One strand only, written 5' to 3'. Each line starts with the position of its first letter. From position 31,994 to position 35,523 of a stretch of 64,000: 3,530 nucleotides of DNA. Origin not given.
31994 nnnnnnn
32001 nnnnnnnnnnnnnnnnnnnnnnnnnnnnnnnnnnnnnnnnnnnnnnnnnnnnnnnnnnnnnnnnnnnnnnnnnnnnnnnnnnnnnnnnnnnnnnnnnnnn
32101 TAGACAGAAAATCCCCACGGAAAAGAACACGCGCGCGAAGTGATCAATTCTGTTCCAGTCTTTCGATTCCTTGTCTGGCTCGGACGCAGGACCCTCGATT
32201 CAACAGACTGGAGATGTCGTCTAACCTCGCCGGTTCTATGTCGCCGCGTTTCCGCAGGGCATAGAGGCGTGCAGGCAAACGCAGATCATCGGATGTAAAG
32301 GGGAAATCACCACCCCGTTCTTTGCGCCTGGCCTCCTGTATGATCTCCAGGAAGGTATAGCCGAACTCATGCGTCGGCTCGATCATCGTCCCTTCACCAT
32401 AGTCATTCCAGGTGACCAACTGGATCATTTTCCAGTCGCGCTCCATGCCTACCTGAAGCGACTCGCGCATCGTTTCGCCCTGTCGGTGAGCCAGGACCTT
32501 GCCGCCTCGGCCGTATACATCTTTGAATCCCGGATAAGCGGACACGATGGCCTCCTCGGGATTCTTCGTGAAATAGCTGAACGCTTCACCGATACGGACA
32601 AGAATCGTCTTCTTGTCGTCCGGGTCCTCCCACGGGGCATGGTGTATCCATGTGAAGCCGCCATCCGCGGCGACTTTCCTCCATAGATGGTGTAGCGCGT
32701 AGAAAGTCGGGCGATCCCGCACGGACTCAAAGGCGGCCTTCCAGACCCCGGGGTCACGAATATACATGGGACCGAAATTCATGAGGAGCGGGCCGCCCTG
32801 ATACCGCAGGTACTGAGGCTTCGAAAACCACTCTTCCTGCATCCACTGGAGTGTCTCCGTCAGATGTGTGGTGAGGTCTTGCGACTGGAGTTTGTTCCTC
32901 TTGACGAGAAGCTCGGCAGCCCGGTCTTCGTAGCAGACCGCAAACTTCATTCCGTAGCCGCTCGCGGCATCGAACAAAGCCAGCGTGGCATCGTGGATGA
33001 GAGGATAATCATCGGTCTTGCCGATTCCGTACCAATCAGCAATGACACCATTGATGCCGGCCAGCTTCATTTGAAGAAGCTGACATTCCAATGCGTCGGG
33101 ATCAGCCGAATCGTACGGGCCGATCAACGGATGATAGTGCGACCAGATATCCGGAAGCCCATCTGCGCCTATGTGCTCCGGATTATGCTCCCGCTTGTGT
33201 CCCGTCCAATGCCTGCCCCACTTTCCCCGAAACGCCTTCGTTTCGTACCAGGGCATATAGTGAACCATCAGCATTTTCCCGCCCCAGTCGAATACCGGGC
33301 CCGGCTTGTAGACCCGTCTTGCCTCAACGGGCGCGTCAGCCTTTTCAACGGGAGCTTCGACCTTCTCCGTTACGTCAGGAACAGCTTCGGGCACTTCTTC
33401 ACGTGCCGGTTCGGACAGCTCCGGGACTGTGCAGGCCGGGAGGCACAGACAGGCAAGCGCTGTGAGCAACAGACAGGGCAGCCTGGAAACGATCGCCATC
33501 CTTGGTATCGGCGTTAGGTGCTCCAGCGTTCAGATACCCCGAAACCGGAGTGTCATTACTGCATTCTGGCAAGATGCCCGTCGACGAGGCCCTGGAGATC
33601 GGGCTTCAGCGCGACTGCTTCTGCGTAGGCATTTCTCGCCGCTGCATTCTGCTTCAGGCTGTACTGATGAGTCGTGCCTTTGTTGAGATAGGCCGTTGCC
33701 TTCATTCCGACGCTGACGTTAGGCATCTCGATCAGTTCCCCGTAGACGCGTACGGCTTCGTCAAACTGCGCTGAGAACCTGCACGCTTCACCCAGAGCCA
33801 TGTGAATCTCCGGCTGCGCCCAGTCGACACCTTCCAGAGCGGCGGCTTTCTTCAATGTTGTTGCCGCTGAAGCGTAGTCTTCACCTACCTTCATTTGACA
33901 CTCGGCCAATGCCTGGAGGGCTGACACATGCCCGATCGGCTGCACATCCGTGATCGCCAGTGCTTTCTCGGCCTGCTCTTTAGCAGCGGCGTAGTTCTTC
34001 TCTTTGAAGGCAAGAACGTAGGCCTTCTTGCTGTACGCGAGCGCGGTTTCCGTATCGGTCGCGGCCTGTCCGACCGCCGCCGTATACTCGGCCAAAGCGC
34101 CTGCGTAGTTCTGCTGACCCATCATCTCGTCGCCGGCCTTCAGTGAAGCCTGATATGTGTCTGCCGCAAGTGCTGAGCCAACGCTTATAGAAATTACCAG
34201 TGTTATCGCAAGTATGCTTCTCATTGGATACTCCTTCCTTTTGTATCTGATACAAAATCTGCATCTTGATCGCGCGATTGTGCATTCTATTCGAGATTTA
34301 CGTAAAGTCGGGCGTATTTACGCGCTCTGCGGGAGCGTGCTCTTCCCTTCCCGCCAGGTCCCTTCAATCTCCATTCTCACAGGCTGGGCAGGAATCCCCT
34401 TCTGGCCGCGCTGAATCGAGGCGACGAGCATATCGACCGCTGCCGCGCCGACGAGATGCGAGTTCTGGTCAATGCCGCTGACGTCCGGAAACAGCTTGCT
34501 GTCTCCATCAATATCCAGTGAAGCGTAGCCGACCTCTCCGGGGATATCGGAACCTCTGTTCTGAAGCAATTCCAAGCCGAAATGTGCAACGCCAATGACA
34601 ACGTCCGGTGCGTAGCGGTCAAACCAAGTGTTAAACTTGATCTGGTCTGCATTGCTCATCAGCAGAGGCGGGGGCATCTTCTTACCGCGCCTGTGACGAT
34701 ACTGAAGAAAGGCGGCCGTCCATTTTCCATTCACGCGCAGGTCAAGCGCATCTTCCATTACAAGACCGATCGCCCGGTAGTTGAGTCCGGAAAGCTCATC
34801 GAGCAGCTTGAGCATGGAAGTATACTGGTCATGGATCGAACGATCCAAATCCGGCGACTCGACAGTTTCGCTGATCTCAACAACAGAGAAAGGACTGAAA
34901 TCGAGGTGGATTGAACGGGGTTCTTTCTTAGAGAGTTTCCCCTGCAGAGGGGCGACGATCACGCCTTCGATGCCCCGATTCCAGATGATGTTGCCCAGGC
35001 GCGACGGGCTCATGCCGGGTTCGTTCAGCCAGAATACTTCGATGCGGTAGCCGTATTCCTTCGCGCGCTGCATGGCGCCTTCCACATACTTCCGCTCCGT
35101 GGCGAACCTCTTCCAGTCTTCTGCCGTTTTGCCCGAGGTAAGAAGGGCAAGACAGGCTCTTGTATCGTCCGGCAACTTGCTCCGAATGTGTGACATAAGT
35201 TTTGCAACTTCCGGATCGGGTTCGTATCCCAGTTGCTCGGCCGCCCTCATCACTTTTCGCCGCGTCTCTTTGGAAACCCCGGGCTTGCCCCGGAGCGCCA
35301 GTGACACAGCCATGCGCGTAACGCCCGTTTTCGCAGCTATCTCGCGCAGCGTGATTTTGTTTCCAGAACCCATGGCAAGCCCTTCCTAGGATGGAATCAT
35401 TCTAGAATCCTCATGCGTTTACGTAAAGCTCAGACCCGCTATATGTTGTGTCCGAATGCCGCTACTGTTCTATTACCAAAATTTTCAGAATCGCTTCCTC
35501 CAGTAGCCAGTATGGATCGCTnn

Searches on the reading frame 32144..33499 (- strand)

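Call 48: search_protein_families(library=pfam, proteins=[window:32144-33499:-], max_evalue=0.0001)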
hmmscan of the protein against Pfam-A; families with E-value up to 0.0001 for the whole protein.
window:32144-33499:- (451 aa): 3 families
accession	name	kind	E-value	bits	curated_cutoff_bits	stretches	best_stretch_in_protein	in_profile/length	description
PF16317.11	Glyco_hydro_99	-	3.8e-11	43.1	33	1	76-256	5-174/341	Glycosyl hydrolase family 99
PF14307.12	Glyco_tran_WbsX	-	4.5e-08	33.4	25.1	0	354-387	317-350/350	Glycosyltransferase WbsX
PF03659.20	Glyco_hydro_71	-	9.1e-06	25.1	34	1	175-378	51-243/375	Glycosyl hydrolase family 71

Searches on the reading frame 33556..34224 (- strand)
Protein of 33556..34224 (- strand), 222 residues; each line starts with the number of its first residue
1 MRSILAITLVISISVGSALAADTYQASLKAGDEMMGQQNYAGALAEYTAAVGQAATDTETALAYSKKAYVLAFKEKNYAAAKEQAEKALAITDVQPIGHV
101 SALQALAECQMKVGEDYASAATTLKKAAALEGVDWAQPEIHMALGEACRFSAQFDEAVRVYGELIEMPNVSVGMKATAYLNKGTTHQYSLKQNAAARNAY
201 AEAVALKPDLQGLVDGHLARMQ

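Call 48: search_protein_families(library=pfam, proteins=[window:33556-34224:-], max_evalue=0.0001)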
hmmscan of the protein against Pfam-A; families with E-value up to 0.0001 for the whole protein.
window:33556-34224:- (222 aa): 4 families
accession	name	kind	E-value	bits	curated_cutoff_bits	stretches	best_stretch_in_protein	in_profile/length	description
PF07719.23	TPR_2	-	2.8e-06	27.5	27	0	138-166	1-29/34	Tetratricopeptide repeat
PF13428.12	TPR_14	-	1.1e-05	26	23.5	0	138-166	1-29/44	Tetratricopeptide repeat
PF13181.12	TPR_8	-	2.7e-05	24.4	25.7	0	176-209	1-33/34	Tetratricopeptide repeat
PF13176.12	TPR_7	-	4.6e-05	23.6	27.9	0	142-166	3-27/36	Tetratricopeptide repeat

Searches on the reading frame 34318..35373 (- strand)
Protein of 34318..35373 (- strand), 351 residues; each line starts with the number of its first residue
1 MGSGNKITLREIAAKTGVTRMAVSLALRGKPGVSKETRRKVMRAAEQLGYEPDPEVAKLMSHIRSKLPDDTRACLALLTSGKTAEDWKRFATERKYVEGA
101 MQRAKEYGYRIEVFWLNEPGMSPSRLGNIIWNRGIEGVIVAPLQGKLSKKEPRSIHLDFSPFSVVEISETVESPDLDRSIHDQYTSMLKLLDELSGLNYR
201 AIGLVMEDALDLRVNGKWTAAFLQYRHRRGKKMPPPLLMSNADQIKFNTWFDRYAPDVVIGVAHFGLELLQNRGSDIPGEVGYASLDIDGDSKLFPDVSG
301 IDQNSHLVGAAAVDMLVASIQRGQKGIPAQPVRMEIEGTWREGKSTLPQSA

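Call 48: search_protein_families(library=pfam, proteins=[window:34318-35373:-], max_evalue=0.0001)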
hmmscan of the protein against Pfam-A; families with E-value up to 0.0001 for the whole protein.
window:34318-35373:- (351 aa): 2 families
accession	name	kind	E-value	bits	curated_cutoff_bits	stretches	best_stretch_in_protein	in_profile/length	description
PF00356.27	LacI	-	4.9e-13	49.1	27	1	8-53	1-46/46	Bacterial regulatory proteins, lacI family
PF13377.12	Peripla_BP_3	-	2e-06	28.4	26.5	1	192-345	2-166/167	Periplasmic binding protein-like domain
